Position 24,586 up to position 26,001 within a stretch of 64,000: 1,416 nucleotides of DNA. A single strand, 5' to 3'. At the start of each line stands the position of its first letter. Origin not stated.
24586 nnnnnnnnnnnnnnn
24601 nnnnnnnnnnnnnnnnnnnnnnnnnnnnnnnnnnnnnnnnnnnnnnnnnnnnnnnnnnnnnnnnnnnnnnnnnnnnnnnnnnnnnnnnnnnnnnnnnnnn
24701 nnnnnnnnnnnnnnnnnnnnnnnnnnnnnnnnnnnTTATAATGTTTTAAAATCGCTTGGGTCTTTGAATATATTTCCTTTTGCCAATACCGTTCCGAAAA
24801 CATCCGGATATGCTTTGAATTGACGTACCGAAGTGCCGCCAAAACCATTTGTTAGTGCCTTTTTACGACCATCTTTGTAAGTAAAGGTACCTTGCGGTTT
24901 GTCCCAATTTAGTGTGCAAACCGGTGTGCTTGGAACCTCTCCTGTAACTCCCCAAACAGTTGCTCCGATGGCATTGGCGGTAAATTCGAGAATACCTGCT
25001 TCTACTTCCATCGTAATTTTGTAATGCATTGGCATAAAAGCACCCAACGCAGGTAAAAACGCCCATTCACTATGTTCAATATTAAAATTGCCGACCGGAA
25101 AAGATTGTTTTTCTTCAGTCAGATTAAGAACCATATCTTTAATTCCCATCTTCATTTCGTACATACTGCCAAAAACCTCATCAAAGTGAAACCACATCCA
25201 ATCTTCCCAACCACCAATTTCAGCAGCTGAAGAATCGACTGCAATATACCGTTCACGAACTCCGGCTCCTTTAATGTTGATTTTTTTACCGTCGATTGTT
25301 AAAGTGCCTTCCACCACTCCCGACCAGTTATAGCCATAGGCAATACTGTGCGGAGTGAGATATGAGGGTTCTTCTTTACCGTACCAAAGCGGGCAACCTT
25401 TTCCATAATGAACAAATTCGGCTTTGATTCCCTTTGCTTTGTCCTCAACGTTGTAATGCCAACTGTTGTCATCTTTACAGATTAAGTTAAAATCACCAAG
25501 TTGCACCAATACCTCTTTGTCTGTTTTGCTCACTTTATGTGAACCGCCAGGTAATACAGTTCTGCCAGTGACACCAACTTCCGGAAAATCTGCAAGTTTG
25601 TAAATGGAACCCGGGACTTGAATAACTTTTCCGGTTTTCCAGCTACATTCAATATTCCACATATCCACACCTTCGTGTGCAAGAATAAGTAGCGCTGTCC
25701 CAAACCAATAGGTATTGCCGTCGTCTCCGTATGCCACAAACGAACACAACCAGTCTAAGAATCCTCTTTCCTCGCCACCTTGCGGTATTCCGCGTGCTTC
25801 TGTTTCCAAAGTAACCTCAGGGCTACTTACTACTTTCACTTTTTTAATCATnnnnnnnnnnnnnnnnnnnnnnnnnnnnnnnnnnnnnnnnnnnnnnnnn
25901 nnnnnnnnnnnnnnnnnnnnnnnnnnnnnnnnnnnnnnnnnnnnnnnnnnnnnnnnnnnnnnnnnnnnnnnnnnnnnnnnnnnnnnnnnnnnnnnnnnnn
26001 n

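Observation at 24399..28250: GC-richer cassette: AraC regulator divergent from an orphan HHxxxDG acyltransferase, a 371-aa unknown protein and a secreted repeat protein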

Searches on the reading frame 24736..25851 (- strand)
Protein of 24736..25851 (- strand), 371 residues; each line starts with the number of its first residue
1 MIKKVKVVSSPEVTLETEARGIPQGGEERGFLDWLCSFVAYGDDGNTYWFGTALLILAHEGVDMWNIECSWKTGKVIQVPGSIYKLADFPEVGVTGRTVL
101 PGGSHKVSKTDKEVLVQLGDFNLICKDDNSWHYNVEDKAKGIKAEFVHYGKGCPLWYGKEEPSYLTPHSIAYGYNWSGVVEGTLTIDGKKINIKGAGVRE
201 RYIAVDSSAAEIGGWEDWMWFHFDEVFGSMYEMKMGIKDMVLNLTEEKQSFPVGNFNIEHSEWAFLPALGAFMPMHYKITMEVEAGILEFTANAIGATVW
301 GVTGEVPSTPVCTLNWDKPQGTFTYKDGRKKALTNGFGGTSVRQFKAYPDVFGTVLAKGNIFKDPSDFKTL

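Call 3: search_protein_families(library=pfam, proteins=[window:24736-25851:-], max_evalue=1)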
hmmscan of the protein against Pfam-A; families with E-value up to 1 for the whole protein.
window:24736-25851:- (371 aa): 1 family
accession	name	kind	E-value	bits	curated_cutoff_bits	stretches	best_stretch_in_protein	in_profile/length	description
PF23213.1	DUF7065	-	0.023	15.2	27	1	128-200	107-177/183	Domain of unknown function (DUF7065)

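Call 4: search_protein_families(library=ncbifam, proteins=[window:24736-25851:-], max_evalue=1)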
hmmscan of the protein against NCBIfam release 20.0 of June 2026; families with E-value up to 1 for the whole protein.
window:24736-25851:- (371 aa): 0 families

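Call 7: search_solved_structures(query=window:24736-25851:-, max_evalue=10)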
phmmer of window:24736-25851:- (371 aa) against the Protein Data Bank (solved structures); distinct sequences matched with E-value up to 10: 0.

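Call 8: find_homologous_proteins(query=window:24736-25851:-)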
Query window:24736-25851:- (371 aa): 228 proteins with E <= 0.001 among 2586 candidates; the best 120 are listed.
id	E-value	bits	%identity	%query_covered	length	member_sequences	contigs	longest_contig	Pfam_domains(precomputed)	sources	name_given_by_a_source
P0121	1.4e-255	865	100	99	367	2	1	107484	-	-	-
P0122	3.4e-208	709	79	99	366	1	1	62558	-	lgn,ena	-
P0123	7.6e-191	652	76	99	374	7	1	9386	-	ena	-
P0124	1.9e-190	651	75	99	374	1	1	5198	-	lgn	-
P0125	1.6e-185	635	73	99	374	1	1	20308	-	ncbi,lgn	-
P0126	2.8e-170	585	67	98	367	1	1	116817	-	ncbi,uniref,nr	ncbi:hypothetical protein LDO26_13175 [Luteimonas sp. BDR2-5]|uniref:hypothetical protein n=1 Tax=Pr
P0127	1.5e-168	579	66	100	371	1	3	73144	-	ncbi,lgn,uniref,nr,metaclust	ncbi:hypothetical protein [Olivibacter sitiensis]|uniref:hypothetical protein n=1 Tax=Olivibacter si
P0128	2.2e-168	578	66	99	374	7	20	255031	-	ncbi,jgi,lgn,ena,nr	ncbi:MAG TPA: hypothetical protein DDZ96_02355 [Porphyromonadaceae bacterium]|jgi:hypothetical prote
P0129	3.9e-168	578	65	98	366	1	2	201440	-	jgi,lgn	jgi:hypothetical protein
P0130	1.2e-166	573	64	98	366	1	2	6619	-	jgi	jgi:hypothetical protein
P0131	3.0e-166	571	64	98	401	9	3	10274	-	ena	-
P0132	1.5e-164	566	66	98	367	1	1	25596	-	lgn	-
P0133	5.7e-164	564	63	98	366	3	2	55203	-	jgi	jgi:hypothetical protein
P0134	2.9e-162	558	66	93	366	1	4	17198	-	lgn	-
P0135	3.7e-162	558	64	98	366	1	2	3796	-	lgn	-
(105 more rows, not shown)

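Call 13: find_encoding_contigs(protein=P0128, flank=6000, max_places=3)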
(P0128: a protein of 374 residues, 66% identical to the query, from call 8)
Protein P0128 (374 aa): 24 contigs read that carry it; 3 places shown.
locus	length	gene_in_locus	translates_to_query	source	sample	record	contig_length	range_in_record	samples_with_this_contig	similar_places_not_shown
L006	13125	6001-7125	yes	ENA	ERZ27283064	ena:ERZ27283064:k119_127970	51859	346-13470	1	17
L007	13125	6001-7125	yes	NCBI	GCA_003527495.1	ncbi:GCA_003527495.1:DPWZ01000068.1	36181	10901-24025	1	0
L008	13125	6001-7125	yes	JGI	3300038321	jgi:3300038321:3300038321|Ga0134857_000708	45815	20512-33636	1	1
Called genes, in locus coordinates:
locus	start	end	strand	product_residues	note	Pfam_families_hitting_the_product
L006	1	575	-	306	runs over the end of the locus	?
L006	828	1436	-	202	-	PF01205:Impact_N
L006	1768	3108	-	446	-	PF02458:Transferase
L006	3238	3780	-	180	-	-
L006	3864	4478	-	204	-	PF13505:OMP_b-brl, PF13568:OMP_b-brl_2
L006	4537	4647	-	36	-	-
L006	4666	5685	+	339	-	PF12833:HTH_18, PF00165:HTH_AraC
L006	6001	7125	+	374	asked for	-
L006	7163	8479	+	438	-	PF02321:OEP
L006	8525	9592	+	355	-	PF25917:BSH_RND, PF25973:BSH_CzcB (faint), PF25881:HH_YBHG (weak), PF25954:Beta-barrel_RND_2 (faint), PF25876:HH_MFP_RND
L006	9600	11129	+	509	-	-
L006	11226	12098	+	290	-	PF02253:PLA1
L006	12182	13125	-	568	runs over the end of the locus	PF00364:Biotin_lipoyl, PF00890:FAD_binding_2 (weak), PF03486:HI0933_like (weak), PF07992:Pyr_redox_2, PF12831:FAD_oxidored, PF13738:Pyr_redox_3, PF00070:Pyr_redox, PF02852:Pyr_redox_dim, +5 more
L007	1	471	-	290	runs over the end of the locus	PF01751:Toprim, PF01131:Topoisom_bac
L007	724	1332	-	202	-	PF01205:Impact_N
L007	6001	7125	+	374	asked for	-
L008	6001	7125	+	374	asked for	-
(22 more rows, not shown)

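Call 27: predict_structure(alignment_id=A2)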
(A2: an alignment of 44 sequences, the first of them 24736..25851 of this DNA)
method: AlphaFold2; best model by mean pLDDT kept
length: 371 residues; sequences in the alignment: 44
mean_pLDDT: 88.5   pTM: 0.88
mean pLDDT of the five models: 88.5, 88.4, 88.0, 87.7, 86.2
residues with pLDDT >= 90: 254; 70-90: 70; 50-70: 34; < 50: 13
segments of 3 or more residues with pLDDT < 50: 1-4, 358-366
pLDDT, mean of each block of 10 residues (from residue 1): 54 93 83 95 98 92 94 96 95 90 96 98 98 97 97 90 79 94 98 98 78 78 97 84 96 95 91 96 98 93 68 94 98 97 76 53 50 62
secondary structure, 60 per line:
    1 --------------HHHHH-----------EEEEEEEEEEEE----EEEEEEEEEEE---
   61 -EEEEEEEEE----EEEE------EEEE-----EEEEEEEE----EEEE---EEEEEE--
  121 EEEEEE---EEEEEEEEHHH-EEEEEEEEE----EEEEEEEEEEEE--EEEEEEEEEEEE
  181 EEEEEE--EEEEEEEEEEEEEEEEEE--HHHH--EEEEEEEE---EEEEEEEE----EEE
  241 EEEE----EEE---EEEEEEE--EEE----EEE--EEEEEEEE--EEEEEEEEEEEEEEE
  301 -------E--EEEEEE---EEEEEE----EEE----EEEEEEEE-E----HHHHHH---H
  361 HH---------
elements in order: H15-19 E31-42 E47-57 E62-70 E75-78 E85-88 E94-101 E106-109 E113-118 E121-126 E130-137 E142-150 E155-166 E169-186 E189-206 H209-212 E215-222 E226-233 E238-244 E249-251 E255-261 E264-266 E271-273 E276-283 E286-300 E311-316 E320-325 E330-332 E337-344 H351-356

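Call 30: fold_search(model_id=the predicted structure, library=pdb)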
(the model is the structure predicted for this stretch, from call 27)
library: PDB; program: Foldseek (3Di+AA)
matches with E <= 10: 1421; with E <= 0.001: 27
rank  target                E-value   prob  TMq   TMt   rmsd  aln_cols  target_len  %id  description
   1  2ich_B                3.8e-13  1.00  0.58  0.66   6.5       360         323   11  CRYSTAL STRUCTURE OF A PUTATIVE ATTH (NE1406) FROM NITROSOMONAS EUROPAEA AT 2.00 A RESOLUTION (released 2006-10-03)
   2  2ich_A                8.4e-13  1.00  0.58  0.66   6.6       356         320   12  CRYSTAL STRUCTURE OF A PUTATIVE ATTH (NE1406) FROM NITROSOMONAS EUROPAEA AT 2.00 A RESOLUTION (released 2006-10-03)
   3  9fzn_B                4.4e-11  1.00  0.56  0.57   7.7       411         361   11  25-phosphosteroid lyase (25-PSL) (released 2026-01-14)
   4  9g4c_A                7.9e-11  1.00  0.58  0.59   7.5       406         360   12  25-phosphosteroid lyase + phosphate + desmost-1,4-diene-3-one (released 2026-01-28)
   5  9g4c_B                1.4e-10  1.00  0.57  0.59   7.8       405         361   11  25-phosphosteroid lyase + phosphate + desmost-1,4-diene-3-one (released 2026-01-28)
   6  9fzn_A                2.7e-10  1.00  0.57  0.59   7.6       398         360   11  25-phosphosteroid lyase (25-PSL) (released 2026-01-14)
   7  9g2i_A                8.3e-10  1.00  0.56  0.57   7.6       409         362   11  25-phosphosteroid lyase + phosphate (released 2026-01-21)
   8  7a0t_B                4.2e-09  1.00  0.53  0.59   7.9       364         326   12  Crystal structure of kievitone hydratase from Nectria haematococca (P21 SG) (released 2021-08-18)
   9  7a0q_A                4.9e-09  1.00  0.54  0.61   7.0       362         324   12  Crystal structure of kievitone hydratase from Nectria haematococca (C2 SG) (released 2021-08-18)
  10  7a0t_A                1.1e-08  1.00  0.51  0.57   7.6       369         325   10  Crystal structure of kievitone hydratase from Nectria haematococca (P21 SG) (released 2021-08-18)
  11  7e5t_C                3.0e-08  1.00  0.57  0.56   5.9       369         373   10  Crystal structure of Fsa2 (released 2021-06-30)
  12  7dmo_B                4.0e-08  1.00  0.52  0.52   6.6       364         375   10  Crystal structures of two pericyclases catalyzing [4+2] cycloadditions (released 2021-10-06)
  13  7dmn                  5.3e-08  1.00  0.57  0.57   5.8       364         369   10  Crystal structure of two pericyclases catalyzing [4+2] cycloaddition (released 2021-10-06)
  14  7e5t_A                9.2e-08  1.00  0.55  0.55   6.0       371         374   10  Crystal structure of Fsa2 (released 2021-06-30)
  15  7dmo_A                9.6e-08  1.00  0.53  0.52   6.5       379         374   10  Crystal structures of two pericyclases catalyzing [4+2] cycloadditions (released 2021-10-06)
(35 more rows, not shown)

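Call 32: find_related_loci(query=A2, collection=genome_contigs, flank=8000)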
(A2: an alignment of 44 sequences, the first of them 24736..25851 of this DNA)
Query A2 (371 aa) in genome_contigs; peptide patterns used: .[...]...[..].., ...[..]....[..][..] (x = any residue, [..] = any of these).
167 stretches matched a pattern; 134 encode a relative of the query (tblastn E <= 1e-3); the best 80 are kept; 80 distinct loci.
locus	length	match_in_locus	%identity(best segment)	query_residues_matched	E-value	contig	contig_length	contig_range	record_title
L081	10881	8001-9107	73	4-371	0e+0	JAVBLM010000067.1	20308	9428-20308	MAG: Bacteroidales bacterium isolate EPI_MAG_00023 c_000001282217, whole genome shotgun sequence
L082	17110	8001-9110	66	3-371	7e-171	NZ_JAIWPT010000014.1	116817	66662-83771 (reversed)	Proluteimonas luteida strain BDR2-5 Scaffold14_1, whole genome shotgun sequence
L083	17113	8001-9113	66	1-371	3e-168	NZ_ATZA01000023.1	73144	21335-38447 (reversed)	Olivibacter sitiensis DSM 17696 A37SDRAFT_scaffold_22.23_C, whole genome shotgun sequence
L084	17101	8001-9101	67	6-371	4e-168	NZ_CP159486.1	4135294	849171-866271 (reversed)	Limibacterium fermenti strain me31 chromosome, complete genome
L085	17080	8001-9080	62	7-366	1e-159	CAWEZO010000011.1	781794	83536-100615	MAG: uncultured Actinomycetes bacterium isolate MFD05942.bin.2.272 genome assembly, contig: contig_46112, whole genome s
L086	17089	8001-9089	63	3-364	5e-159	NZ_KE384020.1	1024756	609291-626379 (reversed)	Propionicicella superfundia DSM 22317 G555DRAFT_scaffold00001.1, whole genome shotgun sequence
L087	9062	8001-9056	65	6-356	2e-154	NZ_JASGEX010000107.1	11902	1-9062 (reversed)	MAG: Parafilimonas sp. isolate 8M025 JMF-2106-05-0008A.bin.25_106, whole genome shotgun sequence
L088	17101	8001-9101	58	6-371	1e-144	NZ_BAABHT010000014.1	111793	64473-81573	Acinetobacter puyangensis strain JCM 18011 sequence14, whole genome shotgun sequence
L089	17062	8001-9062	58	8-360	2e-141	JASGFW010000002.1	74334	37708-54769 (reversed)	MAG: Gordonia sp. (in: high G+C Gram-positive bacteria) isolate 5H115 JMF-2111-06-0005.hyb.bin.115_1, whole genome shotg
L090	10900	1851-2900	59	7-357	3e-141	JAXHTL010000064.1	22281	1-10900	MAG: Actinomycetota bacterium isolate MAG23_tar_biofilm MAG23_64, whole genome shotgun sequence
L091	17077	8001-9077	55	12-371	5e-134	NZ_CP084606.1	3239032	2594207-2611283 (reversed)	Brucepastera parasyntrophica strain RmG11 chromosome, complete genome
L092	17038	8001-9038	57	8-352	8e-131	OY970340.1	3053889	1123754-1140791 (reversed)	MAG: Candidatus Bathyarchaeota archaeon isolate MFD04492.bin.c.5 genome assembly, chromosome: 1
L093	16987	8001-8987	55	21-349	3e-124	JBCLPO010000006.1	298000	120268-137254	Lachnospiraceae bacterium 54-53 voucher GPTB0138 scaffold6, whole genome shotgun sequence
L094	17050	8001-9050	51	7-355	2e-120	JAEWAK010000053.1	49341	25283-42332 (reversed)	MAG: Bacillota bacterium isolate OH_PBB_206 k127_1084254, whole genome shotgun sequence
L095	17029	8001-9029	51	8-349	2e-120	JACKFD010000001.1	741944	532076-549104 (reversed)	MAG: Spirochaetaceae bacterium isolate HK-STAS-MYXO-51 HK-STAS-MYXO-51_1, whole genome shotgun sequence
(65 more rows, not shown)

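Call 51: search_solved_structures(query=A2, max_evalue=1)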
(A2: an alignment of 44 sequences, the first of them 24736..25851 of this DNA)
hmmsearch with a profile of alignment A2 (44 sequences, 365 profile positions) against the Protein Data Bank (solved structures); distinct sequences matched with E-value up to 1: 2.
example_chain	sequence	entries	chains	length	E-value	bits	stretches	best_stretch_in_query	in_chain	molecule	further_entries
4y6c_A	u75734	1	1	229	0.00013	24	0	155-198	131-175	ANSERINA PUTATIVE KINESIN LIGHT chain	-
4y6w_A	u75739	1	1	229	0.00014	23.9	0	155-198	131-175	NaB(AB)3ACb - light chain TPR-like repeats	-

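Call 53: search_protein_families(library=pfam, alignment_id=A2, max_evalue=1)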
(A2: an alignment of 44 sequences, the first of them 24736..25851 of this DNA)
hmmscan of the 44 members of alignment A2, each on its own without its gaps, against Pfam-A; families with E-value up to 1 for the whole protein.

A. member 1, window:24736-25851:- (371 aa): 1 family
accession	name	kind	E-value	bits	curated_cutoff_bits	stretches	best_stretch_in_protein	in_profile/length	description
PF23213.1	DUF7065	-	0.023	15.2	27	1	128-200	107-177/183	Domain of unknown function (DUF7065)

B. families by the number of members that match (of 44 scanned): 12 families
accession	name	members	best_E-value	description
PF23213.1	DUF7065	32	0.00019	Domain of unknown function (DUF7065)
PF20251.4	Big_14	2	0.031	Bacterial Ig-like domain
PF13964.12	Kelch_6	1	0.035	Kelch motif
PF01344.31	Kelch_1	1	0.1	Kelch motif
PF18174.6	HU-CCDC81_bac_1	1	0.14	CCDC81-like prokaryotic HU domain 1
PF20723.3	Pellino_RING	1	0.14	Pellino, RING domain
PF11355.13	DUF3157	1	0.16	Protein of unknown function (DUF3157)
PF18830.6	LPD16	1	0.19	Large polyvalent protein-associated domain 16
PF01835.25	MG2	1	0.21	MG2 domain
PF19078.6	Big_12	1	0.23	Bacterial Ig-like domain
PF23000.2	ChitinSynthase_IV_N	1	0.4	Chitin synthase N-terminal putative transporter domain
PF22058.2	X25_BaPul_like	1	0.59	Pullulanase X25 domain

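Call 60: find_encoding_contigs(protein=P0122, flank=7000, max_places=2)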
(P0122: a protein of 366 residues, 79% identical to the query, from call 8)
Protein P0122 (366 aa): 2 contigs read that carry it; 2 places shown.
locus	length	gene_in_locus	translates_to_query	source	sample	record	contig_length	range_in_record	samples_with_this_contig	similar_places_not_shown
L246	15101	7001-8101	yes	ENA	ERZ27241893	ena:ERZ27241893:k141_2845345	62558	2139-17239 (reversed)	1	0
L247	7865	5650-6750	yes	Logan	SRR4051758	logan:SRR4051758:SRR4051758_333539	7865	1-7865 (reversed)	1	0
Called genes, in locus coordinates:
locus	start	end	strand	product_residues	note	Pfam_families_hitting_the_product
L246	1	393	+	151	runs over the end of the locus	PF20459:DUF6712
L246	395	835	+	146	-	PF05105:Phage_holin_4_1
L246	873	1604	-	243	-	PF24675:NpmA (weak), PF02390:Methyltransf_4, PF13847:Methyltransf_31, PF13649:Methyltransf_25 (weak)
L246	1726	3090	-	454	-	PF01554:MatE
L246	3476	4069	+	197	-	PF00027:cNMP_binding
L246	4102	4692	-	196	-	PF14512:TM1586_NiRdase (faint), PF00881:Nitroreductase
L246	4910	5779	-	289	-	PF12833:HTH_18, PF00165:HTH_AraC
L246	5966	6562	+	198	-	PF13505:OMP_b-brl, PF13568:OMP_b-brl_2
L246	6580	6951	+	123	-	-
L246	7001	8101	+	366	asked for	-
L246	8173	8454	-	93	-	-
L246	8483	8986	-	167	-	-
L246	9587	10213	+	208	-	PF13568:OMP_b-brl_2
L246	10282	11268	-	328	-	PF00583:Acetyltransf_1, PF13673:Acetyltransf_10 (faint), PF13508:Acetyltransf_7, PF13527:Acetyltransf_9, PF00583:Acetyltransf_1 (weak), PF13508:Acetyltransf_7 (weak)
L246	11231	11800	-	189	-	PF13302:Acetyltransf_3, PF00583:Acetyltransf_1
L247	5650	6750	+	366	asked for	-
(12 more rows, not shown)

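Call 80: search_protein_families(library=padloc, proteins=[window:24736-25851:-], max_evalue=0.01)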
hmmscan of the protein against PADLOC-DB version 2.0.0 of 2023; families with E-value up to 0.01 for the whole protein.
window:24736-25851:- (371 aa): 0 families

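Call 85: search_dna_similar(query=window:24736-25851:-, collection=plasmids, mode=protein, max_rows=25)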
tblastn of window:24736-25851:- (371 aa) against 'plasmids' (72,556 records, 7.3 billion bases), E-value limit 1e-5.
Records with a match: 1; places in all: 1; records where one place covers at least 80% of the query: 1.
Best place of each record, by identity: 60-80% 1.
By first word of the organism name: Rhizobium 1.
By predicted mobility (MOB-suite, as given by PLSDB): non-mobilizable 1.
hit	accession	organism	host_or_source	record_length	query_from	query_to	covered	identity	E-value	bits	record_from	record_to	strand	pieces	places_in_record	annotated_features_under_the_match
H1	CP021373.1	Rhizobium sp. ACO-34A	Agave americana L.,cell ...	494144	7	371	98%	62.8%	1e-151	479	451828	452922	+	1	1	hypothetical protein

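Call 87: get_annotated_region(hit=H1, flank=6000)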
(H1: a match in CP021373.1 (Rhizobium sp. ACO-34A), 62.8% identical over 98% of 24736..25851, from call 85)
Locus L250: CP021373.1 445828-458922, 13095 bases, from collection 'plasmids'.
description: Rhizobium sp. ACO-34A plasmid pRACO34Ac, complete sequence
organism: Rhizobium sp. ACO-34A (NCBI taxid 1571470)
taxonomy: Bacteria; Pseudomonadota; Alphaproteobacteria; Hyphomicrobiales; Rhizobiaceae; Rhizobium; Rhizobium sp. ACO-34A
host: -; source: Agave americana L.,cell culture,rhizosphere; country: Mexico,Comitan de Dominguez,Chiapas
typing (MOB-suite, as given by PLSDB): non-mobilizable
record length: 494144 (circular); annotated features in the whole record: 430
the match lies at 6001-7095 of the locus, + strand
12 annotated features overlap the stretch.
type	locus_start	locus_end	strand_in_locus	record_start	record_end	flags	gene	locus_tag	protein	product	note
CDS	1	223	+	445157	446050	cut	-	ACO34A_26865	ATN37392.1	MurR/RpiR family transcriptional regulator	-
CDS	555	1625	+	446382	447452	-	-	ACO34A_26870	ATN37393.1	glycoside hydrolase family 43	-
CDS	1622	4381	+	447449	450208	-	-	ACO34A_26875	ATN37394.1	multidrug ABC transporter ATP-binding protein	-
CDS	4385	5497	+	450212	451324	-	-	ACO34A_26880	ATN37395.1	hypothetical protein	-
CDS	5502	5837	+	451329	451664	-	-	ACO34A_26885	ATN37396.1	hypothetical protein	-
CDS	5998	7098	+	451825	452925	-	-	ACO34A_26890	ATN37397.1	hypothetical protein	-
CDS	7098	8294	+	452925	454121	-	-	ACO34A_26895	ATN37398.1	sodium/glutamate symporter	-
CDS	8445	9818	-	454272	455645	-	-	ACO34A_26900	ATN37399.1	MmgE/PrpD family protein 4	-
CDS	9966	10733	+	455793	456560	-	-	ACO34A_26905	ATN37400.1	short-chain dehydrogenase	-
CDS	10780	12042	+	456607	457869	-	-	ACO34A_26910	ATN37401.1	ABC transporter substrate-binding protein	-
CDS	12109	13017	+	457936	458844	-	-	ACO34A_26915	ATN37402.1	branched-chain amino acid ABC transporter permease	-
CDS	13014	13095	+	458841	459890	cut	-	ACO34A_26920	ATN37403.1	branched-chain amino acid ABC transporter permease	-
